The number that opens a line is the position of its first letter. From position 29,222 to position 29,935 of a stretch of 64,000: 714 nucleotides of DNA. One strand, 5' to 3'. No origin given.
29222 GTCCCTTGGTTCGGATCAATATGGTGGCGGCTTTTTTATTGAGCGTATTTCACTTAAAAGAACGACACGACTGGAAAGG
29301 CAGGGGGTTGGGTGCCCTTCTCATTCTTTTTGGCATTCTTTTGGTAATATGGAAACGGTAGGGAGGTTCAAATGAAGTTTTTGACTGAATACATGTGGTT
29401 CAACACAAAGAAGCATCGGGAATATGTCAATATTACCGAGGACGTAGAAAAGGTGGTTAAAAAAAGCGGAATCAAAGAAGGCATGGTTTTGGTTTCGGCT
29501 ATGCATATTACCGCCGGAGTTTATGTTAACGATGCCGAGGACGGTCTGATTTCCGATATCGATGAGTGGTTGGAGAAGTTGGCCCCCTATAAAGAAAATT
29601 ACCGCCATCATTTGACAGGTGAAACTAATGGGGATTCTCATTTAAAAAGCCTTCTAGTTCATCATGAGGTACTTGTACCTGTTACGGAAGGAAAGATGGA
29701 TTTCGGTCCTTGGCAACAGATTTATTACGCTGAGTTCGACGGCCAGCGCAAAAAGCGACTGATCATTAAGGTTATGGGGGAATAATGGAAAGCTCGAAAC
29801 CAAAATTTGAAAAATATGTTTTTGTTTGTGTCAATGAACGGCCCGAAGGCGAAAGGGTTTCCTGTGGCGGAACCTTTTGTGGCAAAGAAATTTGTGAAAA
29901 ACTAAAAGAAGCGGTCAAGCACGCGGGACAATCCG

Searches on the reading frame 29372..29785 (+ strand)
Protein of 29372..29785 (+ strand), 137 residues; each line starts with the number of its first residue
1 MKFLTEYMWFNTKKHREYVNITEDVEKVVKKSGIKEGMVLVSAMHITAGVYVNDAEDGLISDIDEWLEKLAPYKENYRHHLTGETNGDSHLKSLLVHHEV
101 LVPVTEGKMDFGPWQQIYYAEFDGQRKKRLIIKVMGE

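Call 32: search_protein_families(library=pfam, proteins=[window:29372-29785:+], max_evalue=0.001)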
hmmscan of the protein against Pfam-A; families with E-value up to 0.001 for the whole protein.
window:29372-29785:+ (137 aa): 1 family
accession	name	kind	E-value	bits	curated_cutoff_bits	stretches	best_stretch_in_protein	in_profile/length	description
PF01894.22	UPF0047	-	5.5e-40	136.6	27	1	20-134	1-117/117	Uncharacterised protein family UPF0047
